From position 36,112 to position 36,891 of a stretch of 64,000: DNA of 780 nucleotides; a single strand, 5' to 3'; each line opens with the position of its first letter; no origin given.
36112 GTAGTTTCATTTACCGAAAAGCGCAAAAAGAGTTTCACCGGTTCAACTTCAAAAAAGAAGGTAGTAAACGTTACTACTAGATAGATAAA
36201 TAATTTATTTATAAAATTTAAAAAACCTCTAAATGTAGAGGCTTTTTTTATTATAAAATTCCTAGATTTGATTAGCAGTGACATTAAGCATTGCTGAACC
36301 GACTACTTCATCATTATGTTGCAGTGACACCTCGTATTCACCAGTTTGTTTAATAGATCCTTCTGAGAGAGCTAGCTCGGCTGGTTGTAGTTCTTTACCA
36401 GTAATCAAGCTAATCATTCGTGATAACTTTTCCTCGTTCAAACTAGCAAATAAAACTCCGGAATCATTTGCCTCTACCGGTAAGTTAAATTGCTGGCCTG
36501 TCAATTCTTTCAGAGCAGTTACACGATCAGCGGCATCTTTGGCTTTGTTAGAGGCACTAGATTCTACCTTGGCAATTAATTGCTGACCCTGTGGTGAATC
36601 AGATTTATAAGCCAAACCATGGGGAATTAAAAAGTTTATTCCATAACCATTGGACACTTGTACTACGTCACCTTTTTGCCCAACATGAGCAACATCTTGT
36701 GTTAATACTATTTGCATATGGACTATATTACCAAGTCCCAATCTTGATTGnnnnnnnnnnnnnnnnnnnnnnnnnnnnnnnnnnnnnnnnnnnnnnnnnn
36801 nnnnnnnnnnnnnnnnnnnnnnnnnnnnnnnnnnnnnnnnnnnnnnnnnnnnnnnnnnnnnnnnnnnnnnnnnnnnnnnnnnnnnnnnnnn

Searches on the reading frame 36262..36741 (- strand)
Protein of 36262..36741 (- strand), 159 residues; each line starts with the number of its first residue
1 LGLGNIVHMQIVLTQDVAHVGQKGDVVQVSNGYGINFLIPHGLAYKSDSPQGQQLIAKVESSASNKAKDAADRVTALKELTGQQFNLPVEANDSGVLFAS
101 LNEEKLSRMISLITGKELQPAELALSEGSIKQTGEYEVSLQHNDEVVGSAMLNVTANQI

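Call 28: search_protein_families(library=pfam, proteins=[window:36262-36741:-], max_evalue=0.001)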
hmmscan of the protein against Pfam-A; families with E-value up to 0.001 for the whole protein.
window:36262-36741:- (159 aa): 2 families
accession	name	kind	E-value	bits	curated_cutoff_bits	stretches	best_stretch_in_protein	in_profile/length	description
PF01281.25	Ribosomal_L9_N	-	9.7e-16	57.5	20.7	1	9-44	1-36/47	Ribosomal protein L9, N-terminal domain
PF03948.19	Ribosomal_L9_C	-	1.9e-07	31.8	23.2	1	78-155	8-85/86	Ribosomal protein L9, C-terminal domain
